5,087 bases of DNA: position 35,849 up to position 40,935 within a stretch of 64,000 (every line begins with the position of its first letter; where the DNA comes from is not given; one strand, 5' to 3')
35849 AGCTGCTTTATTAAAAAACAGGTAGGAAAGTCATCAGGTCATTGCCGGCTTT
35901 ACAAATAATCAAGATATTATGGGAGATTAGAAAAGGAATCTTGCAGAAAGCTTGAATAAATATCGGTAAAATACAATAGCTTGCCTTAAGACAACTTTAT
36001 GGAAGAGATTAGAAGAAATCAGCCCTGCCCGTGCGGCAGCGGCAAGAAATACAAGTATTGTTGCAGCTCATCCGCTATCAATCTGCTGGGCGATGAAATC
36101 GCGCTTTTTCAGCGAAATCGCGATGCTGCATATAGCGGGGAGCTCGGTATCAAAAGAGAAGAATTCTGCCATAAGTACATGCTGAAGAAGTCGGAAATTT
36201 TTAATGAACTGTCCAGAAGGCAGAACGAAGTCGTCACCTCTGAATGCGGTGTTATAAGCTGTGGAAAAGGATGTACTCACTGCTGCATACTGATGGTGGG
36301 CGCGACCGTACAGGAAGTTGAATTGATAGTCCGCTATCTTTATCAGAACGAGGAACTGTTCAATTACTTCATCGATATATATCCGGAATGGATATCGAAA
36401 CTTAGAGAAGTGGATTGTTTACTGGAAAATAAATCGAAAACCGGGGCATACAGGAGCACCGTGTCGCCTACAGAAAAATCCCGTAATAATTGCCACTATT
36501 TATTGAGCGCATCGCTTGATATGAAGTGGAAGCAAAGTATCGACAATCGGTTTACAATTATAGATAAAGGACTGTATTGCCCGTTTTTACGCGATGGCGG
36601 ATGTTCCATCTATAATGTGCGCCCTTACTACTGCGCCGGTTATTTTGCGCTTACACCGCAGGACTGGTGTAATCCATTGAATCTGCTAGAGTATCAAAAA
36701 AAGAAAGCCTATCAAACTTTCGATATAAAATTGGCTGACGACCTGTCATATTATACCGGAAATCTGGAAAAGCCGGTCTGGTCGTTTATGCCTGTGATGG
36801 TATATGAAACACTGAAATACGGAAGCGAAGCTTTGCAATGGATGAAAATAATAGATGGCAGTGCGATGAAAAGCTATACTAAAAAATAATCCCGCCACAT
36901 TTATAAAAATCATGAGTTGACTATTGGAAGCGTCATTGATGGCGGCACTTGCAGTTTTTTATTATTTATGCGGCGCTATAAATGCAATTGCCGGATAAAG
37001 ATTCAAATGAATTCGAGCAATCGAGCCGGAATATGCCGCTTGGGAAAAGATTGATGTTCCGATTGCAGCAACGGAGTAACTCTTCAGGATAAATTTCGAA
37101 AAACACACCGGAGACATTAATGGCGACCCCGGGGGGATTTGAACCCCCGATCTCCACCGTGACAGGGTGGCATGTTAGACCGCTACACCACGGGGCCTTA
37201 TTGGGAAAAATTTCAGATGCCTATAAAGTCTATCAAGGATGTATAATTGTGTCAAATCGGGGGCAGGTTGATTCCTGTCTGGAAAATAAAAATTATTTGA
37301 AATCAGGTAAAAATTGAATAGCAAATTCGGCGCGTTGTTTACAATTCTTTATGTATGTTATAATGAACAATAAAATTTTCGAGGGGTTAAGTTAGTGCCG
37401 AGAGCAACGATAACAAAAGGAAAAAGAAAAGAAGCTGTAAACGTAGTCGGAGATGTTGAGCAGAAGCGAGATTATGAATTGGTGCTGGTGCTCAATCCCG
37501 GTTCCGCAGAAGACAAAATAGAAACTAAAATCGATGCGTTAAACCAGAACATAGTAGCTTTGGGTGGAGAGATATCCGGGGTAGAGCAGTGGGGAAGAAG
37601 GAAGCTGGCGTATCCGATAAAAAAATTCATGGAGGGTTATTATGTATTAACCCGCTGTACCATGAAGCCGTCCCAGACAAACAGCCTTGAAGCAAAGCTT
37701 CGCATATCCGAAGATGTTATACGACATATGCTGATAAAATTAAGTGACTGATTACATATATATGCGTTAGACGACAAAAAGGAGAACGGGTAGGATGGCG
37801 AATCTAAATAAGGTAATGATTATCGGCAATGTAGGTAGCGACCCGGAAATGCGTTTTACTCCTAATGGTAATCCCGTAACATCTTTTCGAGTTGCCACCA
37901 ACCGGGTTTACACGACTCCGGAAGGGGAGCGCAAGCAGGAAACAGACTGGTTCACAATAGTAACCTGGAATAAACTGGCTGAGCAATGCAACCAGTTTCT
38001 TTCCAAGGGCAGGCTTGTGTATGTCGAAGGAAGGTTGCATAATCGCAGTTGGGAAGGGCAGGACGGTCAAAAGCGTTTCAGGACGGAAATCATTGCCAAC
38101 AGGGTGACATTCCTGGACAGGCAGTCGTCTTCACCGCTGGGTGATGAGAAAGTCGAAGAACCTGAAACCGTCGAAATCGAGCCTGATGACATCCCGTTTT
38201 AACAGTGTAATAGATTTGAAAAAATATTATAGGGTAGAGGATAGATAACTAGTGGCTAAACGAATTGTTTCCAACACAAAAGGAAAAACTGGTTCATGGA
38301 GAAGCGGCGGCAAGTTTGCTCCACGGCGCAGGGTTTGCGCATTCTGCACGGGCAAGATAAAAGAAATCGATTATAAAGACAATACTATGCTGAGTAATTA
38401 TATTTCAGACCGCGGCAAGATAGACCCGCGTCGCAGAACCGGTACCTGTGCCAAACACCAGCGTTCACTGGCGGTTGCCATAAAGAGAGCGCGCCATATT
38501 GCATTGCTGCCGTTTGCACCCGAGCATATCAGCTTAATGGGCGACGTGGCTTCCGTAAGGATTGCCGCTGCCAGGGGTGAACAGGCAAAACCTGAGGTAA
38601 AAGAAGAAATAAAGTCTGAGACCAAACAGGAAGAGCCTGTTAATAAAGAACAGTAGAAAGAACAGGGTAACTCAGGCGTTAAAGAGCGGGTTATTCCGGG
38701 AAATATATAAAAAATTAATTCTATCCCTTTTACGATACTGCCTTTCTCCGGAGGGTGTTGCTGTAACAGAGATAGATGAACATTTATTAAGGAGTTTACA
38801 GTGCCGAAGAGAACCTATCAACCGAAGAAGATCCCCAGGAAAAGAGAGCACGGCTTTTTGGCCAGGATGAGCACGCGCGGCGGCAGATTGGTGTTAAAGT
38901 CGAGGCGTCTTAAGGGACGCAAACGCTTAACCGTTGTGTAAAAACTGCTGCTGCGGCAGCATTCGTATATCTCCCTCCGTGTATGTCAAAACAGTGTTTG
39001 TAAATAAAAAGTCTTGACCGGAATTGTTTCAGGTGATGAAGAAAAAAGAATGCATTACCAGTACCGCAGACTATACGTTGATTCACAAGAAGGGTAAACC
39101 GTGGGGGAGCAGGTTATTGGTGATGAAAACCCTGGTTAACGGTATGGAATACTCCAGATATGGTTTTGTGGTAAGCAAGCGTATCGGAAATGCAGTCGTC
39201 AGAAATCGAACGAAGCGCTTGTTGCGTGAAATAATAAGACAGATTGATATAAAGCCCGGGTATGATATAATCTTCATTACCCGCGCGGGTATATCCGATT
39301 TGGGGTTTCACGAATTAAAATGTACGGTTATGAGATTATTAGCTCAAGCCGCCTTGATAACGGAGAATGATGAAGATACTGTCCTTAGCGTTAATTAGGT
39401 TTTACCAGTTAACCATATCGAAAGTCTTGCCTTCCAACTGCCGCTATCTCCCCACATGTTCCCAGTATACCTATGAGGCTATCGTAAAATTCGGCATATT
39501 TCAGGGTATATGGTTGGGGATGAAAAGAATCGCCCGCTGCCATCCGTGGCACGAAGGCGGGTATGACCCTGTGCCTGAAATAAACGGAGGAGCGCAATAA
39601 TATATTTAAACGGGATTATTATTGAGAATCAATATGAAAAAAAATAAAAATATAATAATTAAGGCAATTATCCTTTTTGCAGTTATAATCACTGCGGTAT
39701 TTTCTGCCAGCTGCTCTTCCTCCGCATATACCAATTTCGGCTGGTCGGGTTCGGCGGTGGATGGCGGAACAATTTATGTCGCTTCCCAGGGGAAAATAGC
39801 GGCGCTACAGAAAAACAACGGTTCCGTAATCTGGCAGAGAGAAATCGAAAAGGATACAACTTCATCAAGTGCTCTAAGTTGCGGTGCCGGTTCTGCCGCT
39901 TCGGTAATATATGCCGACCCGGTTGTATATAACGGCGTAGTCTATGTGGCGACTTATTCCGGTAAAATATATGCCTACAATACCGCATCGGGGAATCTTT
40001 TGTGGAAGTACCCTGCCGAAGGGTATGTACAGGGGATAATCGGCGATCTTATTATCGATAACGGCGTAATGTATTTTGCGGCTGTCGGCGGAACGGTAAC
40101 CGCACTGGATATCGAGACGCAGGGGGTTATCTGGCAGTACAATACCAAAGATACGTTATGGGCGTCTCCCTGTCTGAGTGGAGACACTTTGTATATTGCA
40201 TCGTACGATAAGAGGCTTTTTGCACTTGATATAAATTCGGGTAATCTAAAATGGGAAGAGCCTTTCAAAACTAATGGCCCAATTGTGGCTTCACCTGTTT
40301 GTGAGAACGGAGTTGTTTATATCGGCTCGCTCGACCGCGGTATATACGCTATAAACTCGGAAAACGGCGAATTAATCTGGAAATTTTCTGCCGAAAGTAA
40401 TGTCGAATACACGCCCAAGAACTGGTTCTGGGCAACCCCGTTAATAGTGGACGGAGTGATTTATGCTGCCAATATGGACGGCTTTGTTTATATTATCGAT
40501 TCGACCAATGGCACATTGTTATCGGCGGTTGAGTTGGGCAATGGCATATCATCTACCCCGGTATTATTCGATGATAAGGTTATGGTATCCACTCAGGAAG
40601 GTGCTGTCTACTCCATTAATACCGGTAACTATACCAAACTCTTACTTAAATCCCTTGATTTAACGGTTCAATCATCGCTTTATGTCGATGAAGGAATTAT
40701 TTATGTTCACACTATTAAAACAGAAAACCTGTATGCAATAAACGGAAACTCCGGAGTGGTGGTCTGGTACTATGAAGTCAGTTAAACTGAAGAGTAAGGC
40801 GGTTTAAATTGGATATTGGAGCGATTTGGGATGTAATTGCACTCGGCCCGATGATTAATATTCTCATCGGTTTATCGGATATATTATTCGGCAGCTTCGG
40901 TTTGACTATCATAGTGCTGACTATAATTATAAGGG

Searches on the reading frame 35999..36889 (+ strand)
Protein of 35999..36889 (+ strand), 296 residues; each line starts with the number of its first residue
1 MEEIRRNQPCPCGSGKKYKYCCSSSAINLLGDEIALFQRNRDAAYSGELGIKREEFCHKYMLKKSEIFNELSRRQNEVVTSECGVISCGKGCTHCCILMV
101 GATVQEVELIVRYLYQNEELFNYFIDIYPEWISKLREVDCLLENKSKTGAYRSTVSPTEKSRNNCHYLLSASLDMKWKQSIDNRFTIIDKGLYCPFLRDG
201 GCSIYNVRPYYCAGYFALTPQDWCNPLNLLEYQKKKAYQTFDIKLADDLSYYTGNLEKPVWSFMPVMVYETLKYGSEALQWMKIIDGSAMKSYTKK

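Call 71: search_protein_families(library=pfam, proteins=[window:35999-36889:+], max_evalue=0.00001)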
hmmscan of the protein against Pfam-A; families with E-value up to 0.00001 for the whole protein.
window:35999-36889:+ (296 aa): 1 family
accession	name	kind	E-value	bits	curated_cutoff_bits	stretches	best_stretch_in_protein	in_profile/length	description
PF02810.21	SEC-C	-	2e-08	34.4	20.4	1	6-22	1-17/19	SEC-C motif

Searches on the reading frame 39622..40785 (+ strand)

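Call 71: search_protein_families(library=pfam, proteins=[window:39622-40785:+], max_evalue=0.00001)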
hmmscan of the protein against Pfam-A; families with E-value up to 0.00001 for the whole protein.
window:39622-40785:+ (387 aa): 3 families
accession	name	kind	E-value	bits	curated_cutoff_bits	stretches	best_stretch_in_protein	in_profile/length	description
PF13570.13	Beta-prop_ACSF4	-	2.5e-49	168.9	133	3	50-261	21-216/329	Beta-alanine-activating enzyme, beta-propeller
PF13360.13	PQQ_2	-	5.5e-46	157.5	27.6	2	170-383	16-232/233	Outer membrane protein assembly factor BamB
PF01011.28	PQQ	-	2.1e-19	70.1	26.7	0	93-133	46-86/595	Glucose/ethanol/alcohol dehydrogenase, beta-propeller domain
